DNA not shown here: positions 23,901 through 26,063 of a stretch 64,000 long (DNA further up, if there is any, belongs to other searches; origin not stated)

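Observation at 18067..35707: Modular surface-protein cluster in which CTD-less secreted proteins are co-transcribed with CTD-bearing partners sharing the same domains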

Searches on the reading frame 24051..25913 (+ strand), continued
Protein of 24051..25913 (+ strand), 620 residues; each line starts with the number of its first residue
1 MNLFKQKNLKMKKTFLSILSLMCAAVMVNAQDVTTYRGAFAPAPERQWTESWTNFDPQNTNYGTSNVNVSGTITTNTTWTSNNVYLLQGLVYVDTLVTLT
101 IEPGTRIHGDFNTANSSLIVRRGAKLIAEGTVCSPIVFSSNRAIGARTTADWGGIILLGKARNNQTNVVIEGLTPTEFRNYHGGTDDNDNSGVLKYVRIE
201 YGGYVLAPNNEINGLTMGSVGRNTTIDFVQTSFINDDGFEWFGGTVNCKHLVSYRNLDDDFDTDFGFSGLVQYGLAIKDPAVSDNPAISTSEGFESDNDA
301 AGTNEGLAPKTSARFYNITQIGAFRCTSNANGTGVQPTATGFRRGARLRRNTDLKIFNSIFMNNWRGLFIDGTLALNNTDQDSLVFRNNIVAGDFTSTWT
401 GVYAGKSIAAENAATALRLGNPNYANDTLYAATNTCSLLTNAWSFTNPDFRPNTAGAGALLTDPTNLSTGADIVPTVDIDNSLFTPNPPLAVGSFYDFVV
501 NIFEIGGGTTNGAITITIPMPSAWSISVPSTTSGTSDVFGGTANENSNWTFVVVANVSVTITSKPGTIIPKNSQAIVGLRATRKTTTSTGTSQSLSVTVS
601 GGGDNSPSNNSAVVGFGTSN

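Call 25: find_related_loci(query=window:24051-25913:+, collection=genome_contigs, flank=10000)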
Query window:24051-25913:+ (620 aa) in genome_contigs; peptide patterns used: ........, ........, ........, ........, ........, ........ (x = any residue, [..] = any of these).
205 stretches matched a pattern; 164 encode a relative of the query (tblastn E <= 1e-3); the best 80 are kept; 80 distinct loci.
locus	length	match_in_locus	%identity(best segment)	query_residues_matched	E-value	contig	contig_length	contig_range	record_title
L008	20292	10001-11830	63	7-620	0e+0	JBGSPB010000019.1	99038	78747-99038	MAG: Chitinophagaceae bacterium isolate JTS-AC294 k141_3068389, whole genome shotgun sequence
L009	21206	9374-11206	64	15-620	0e+0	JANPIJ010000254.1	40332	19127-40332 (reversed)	MAG: Ferruginibacter sp. isolate VAR_61_metabat_90 VAR_61_k141_698259, whole genome shotgun sequence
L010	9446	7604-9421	64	7-616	0e+0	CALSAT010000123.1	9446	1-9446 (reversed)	MAG: Bacteroides fragilis isolate JJ-MO2A5-297-2-m2-bin122 genome assembly, contig: JJ-MO2A5-297-C336, whole genome shot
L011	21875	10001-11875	60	3-618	0e+0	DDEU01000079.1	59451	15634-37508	MAG TPA_asm: Chitinophagaceae bacterium UBA1946 UBA1946_contig_17727, whole genome shotgun sequence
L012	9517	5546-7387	62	6-617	0e+0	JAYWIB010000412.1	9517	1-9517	MAG: Chitinophagaceae bacterium isolate GLR81_GL56_UP_2_concoct_25_sub GLR81_GL56_UP_2_concoct_25_sub_411, whole genome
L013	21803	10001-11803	55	4-616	0e+0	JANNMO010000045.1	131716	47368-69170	MAG: Ferruginibacter sp. isolate SOY_35_metabat.37 SOY_35_k141_1764499, whole genome shotgun sequence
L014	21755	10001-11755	55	11-612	0e+0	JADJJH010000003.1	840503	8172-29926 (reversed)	MAG: Bacteroidetes bacterium isolate Ejby_18-Q3-R6-50_BATAC.314 tig00000345-10-8390460, whole genome shotgun sequence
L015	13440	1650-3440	57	7-617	0e+0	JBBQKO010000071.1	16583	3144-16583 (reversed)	MAG: Chitinophagales bacterium isolate Co_metawrap_582 Cmw_582_k141_25380626_length_16583_cov_11.1690, whole genome shot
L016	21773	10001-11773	56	15-617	0e+0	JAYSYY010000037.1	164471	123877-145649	MAG: Chitinophagaceae bacterium isolate GFS_13508 GFS_13508_36, whole genome shotgun sequence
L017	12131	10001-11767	57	15-617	0e+0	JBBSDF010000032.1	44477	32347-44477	MAG: Chitinophagales bacterium isolate metawrap_la6_71 metawrap_la6_71_K_1187926_L_44477_cov_13.1470, whole genome shotg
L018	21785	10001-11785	56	16-616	0e+0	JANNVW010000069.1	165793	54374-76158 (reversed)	MAG: Ferruginibacter sp. isolate VAR_34_metabat_434 VAR_34_k141_611904, whole genome shotgun sequence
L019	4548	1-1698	54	36-616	0e+0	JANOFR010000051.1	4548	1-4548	MAG: Chitinophagaceae bacterium isolate SOY_64_metabat_361 SOY_64_k141_1313074, whole genome shotgun sequence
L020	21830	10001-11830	56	2-617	0e+0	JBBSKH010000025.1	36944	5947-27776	MAG: Chitinophagales bacterium isolate LS4_metabat2.285 LS4_metabat2.285_K_2114991_L_36944_cov_54.8166, whole genome sho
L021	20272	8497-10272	54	15-616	2e-179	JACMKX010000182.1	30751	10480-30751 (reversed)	MAG: Ferruginibacter sp. isolate ES-bin-269 ES-bin-269-contig-k141_13202265, whole genome shotgun sequence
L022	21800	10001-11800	56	7-617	2e-178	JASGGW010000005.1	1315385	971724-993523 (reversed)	MAG: Ferruginibacter sp. isolate 5N108 JMF-2111-06-0005.ont.bin.108_4, whole genome shotgun sequence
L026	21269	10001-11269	54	32-463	2e-137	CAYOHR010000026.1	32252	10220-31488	MAG TPA_asm: uncultured Flavobacteriales bacterium isolate binchicken_co179_377 genome assembly, contig: NODE_3373_lengt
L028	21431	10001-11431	50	5-488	2e-136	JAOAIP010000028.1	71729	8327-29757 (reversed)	MAG: Bacteroidia bacterium isolate SKW94 k141_1003398, whole genome shotgun sequence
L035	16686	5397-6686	50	34-464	5e-123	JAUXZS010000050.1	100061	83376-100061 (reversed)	MAG: Bacteroidota bacterium isolate C18_maxbin.119 C18_k141_239343, whole genome shotgun sequence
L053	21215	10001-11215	43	70-485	2e-91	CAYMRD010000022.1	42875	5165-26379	MAG TPA_asm: uncultured Bifidobacteriaceae bacterium isolate SRP344714_co2_468 genome assembly, contig: NODE_2096_length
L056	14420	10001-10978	48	69-402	2e-85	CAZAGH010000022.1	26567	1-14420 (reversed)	MAG TPA_asm: uncultured Melioribacter sp. isolate SRP278252_co3_78 genome assembly, contig: NODE_2961_length_26567_cov_1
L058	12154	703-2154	42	7-454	2e-84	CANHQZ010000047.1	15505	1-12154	MAG: Flavobacteriales bacterium isolate RE-26jul17-157 genome assembly, contig: RE-26jul17-C5668, whole genome shotgun s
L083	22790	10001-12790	40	34-464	2e-79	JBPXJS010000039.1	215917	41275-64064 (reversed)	MAG: Bacteroidota bacterium isolate mt_P1 k141_34436, whole genome shotgun sequence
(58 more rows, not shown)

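Call 35: search_solved_structures(query=window:24051-25913:+, max_evalue=1)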
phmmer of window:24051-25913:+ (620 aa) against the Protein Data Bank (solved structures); distinct sequences matched with E-value up to 1: 0.

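Call 49: predict_structure(alignment_id=A2)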
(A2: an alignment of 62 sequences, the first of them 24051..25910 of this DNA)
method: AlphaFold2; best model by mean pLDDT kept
length: 620 residues; sequences in the alignment: 62
mean_pLDDT: 87.5   pTM: 0.84
mean pLDDT of the five models: 87.5, 85.5, 83.0, 81.6, 75.8
residues with pLDDT >= 90: 392; 70-90: 171; 50-70: 25; < 50: 32
segments of 3 or more residues with pLDDT < 50: 1-30
pLDDT, mean of each block of 10 residues (from residue 1): 43 44 43 73 78 88 97 98 97 98 98 94 97 96 94 96 90 91 95 98 86 95 97 95 95 94 94 93 83 88 84 93 85 89 92 92 93 92 90 90 91 94 79 68 82 74 71 90 72 83 85 93 92 94 97 93 94 93 87 93 82 85
secondary structure, 60 per line:
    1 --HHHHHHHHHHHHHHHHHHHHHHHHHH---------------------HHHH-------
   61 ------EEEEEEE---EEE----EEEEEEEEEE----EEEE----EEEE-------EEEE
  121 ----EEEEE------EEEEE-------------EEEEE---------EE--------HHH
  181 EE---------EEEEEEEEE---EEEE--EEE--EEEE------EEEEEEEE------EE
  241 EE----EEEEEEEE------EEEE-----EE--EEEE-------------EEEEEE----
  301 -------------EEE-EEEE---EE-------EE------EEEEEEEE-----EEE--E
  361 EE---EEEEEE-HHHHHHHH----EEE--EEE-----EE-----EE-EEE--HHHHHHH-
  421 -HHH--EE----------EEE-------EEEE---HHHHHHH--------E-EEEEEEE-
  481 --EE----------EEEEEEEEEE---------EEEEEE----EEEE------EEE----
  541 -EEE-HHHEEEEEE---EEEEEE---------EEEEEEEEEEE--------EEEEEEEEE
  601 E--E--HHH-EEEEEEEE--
elements in order: H3-28 H50-53 E67-73 E77-79 E84-93 E98-101 E106-109 E117-120 E125-129 E136-140 E154-158 E192-200 E204-207 E210-212 E215-218 E225-232 E239-242 E247-254 E261-264 E274-277 E291-296 E314-316 E318-321 E342-349 E355-357 E360-362 E366-371 H373-380 E385-387 E390-392 E408-410 H413-419 E439-441 E449-452 H456-462 E473-479 E495-504 E514-519 E524-527 E534-536 E542-544 E549-554 E558-563 E573-583 E592-601 E611-618

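Call 51: fold_search(model_id=the predicted structure, library=pdb)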
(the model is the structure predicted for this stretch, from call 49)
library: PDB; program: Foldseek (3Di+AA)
matches with E <= 10: 1704; with E <= 0.001: 19
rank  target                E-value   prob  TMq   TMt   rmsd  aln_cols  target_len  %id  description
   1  6w4q_C                1.3e-04  0.94  0.19  0.16  22.0       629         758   11  Crystal structure of full-length tailspike protein 2 (TSP2, ORF211) ) from Escherichia coli O157:H7 bacteriophage CAB1 (released 2021-01-20)
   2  9iuj_A                1.8e-04  1.00  0.17  0.14   4.8       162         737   10  Integrin alpha-v beta-3 in complex with rhodostomin (released 2025-07-30)
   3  8xfo_A                2.2e-04  1.00  0.18  0.16   4.2       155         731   13  Cryo-EM structure of integrin ITGAV, ITGB3 and CYCLO (RGDFK) complex, conformation 2 (released 2024-12-18)
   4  5w6p_F                2.5e-04  0.97  0.22  0.21  22.4       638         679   10  Crystal structure of Bacteriophage CBA120 tailspike protein 2 enzymatically active domain (TSP2dN, orf211) (released 2018-10-24)
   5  7wwo_A                3.7e-04  1.00  0.15  0.45   7.4       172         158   10  Dimer form of hypothetical protein TTHA1873 from Thermus thermophilus (released 2022-03-09)
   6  8zdg_A                3.8e-04  1.00  0.18  0.13   4.8       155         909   12  Cryo-EM structure of the integrin avb3 with CWHM-12, conformation 1 (released 2025-10-22)
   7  7wrk                  5.1e-04  1.00  0.16  0.52   7.4       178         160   12  Structure of hypothetical protein TTHA1873 from Thermus thermophilus (released 2022-03-09)
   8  9ifr                  5.3e-04  1.00  0.17  0.71   4.2       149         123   10  CLIPPER domain from the Gram-negative fibrillar adhesin "B9T28_05395 (released 2025-11-26)
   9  3k6s_E                5.5e-04  1.00  0.17  0.12   5.2       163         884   13  Structure of integrin alphaXbeta2 ectodomain (released 2010-01-12)
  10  7fe5_A                5.5e-04  1.00  0.15  0.41   8.0       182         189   12  AvmM Catalyzes Macrocyclization in Alchivemycin A Biosynthesis (released 2021-09-01)
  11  3k6s_C                6.4e-04  1.00  0.17  0.12   5.8       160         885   13  Structure of integrin alphaXbeta2 ectodomain (released 2010-01-12)
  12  8xei_A                7.0e-04  1.00  0.18  0.13   4.2       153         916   12  Cryo-EM structure of integrin ITGAV/ITGB3 complex, conformation 1 (released 2024-12-18)
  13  3k6s_A                7.0e-04  1.00  0.17  0.10   5.8       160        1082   13  Structure of integrin alphaXbeta2 ectodomain (released 2010-01-12)
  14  4nen_A                7.6e-04  1.00  0.18  0.11   4.7       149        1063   12  An internal ligand-bound, metastable state of a leukocyte integrin, aXb2 (released 2014-01-15)
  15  3k71_A                8.0e-04  1.00  0.18  0.13   5.1       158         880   12  Structure of integrin alphaX beta2 ectodomain (released 2010-01-12)
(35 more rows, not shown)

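Call 63: search_protein_families(library=pfam, proteins=[L056:1413-5660:+, L083:3-5384:+, L035:10694-12799:+, L028:4441-6495:-, L026:2-2833:+, L058:8157-9707:+, L053:17989-19515:+], max_evalue=0.001)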
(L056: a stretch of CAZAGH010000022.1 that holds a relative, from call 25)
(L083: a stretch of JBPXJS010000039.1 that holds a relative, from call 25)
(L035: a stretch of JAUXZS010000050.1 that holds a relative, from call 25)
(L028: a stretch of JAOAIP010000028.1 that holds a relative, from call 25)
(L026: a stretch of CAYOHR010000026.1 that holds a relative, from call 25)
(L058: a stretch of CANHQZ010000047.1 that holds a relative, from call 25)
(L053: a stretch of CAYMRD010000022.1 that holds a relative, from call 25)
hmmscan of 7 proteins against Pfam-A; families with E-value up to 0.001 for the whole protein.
L056:1413-5660:+ (1415 aa): 9 families
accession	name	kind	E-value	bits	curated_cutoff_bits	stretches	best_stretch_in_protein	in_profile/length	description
PF22544.2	HYDIN_VesB_CFA65-like_Ig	-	3.2e-17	63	25.5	1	653-736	1-86/100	HYDIN/CFA65/VesB-like, Ig-like domain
PF14870.12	PSII_BNR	-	6.3e-13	49.1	27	1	21-119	5-98/303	Photosynthesis system II assembly factor YCF48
PF15780.11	ASH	-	1.8e-11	44.5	27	0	883-945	29-89/98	Abnormal spindle-like microcephaly-assoc'd, ASPM-SPD-2-Hydin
PF22073.2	Cep192_D4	-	8.3e-10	39.3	35.5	0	337-432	9-111/112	Cep192 domain 4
PF07610.17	DUF1573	-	1.3e-08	35.2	26.1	1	656-751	2-98/98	Protein of unknown function (DUF1573)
PF18962.6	Por_Secre_tail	-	6.3e-08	33.2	27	1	1337-1404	3-67/75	Secretion system C-terminal sorting domain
PF15902.12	Sortilin-Vps10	-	2.1e-07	30.5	33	0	247-323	5-87/446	Sortilin, neurotensin receptor 3,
PF22067.2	Cep192_D3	-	1.5e-06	28.6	27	0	987-1036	21-70/99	Cep192 domain 3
PF02012.26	BNR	-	6.6e-05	22.7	27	0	285-296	1-12/12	BNR/Asp-box repeat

L083:3-5384:+ (1793 aa): 1 family
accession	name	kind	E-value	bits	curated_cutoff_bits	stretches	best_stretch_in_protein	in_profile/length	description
PF18962.6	Por_Secre_tail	-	3.3e-11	43.7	27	1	1713-1788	1-72/75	Secretion system C-terminal sorting domain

L035:10694-12799:+ (701 aa): 1 family
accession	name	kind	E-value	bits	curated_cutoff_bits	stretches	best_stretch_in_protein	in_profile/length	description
PF18962.6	Por_Secre_tail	-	7.2e-16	58.7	27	1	624-700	1-75/75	Secretion system C-terminal sorting domain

L028:4441-6495:- (684 aa): 2 families
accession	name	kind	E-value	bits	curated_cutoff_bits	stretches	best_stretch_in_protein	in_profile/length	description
PF01433.26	Peptidase_M1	-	9.6e-29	101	27.7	1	356-499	71-218/218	Peptidase family M1 domain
PF18962.6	Por_Secre_tail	-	2.6e-13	50.5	27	1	611-682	2-75/75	Secretion system C-terminal sorting domain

L026:2-2833:+ (943 aa): 2 families
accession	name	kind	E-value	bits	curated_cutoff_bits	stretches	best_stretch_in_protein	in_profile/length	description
PF18962.6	Por_Secre_tail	-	2.5e-09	37.7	27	1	864-941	1-75/75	Secretion system C-terminal sorting domain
PF07494.17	Reg_prop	-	0.00015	22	20.4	0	76-92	7-23/24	Two component regulator propeller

L058:8157-9707:+ (516 aa): 3 families
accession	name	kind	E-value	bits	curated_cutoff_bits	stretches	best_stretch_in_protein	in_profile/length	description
PF18962.6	Por_Secre_tail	-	1.7e-08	35.1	27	1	440-507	1-67/75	Secretion system C-terminal sorting domain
PF01082.25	Cu2_monooxygen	-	9.3e-07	29.5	30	1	133-246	3-123/130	Copper type II ascorbate-dependent monooxygenase, N-terminal domain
PF03712.20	Cu2_monoox_C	-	2.8e-05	24.1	23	1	308-407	44-135/157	Copper type II ascorbate-dependent monooxygenase, C-terminal domain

L053:17989-19515:+ (508 aa): 4 families
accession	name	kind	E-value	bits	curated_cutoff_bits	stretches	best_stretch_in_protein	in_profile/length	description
PF20434.5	BD-FAE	-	2.9e-12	47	26.8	1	69-202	3-114/215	BD-FAE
PF18962.6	Por_Secre_tail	-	1.3e-11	45.1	27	1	437-507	1-75/75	Secretion system C-terminal sorting domain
PF00135.34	COesterase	-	3.3e-07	30.1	27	1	69-209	90-214/515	Carboxylesterase family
PF07859.19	Abhydrolase_3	-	0.0005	20.3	25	0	154-198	48-92/210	alpha/beta hydrolase fold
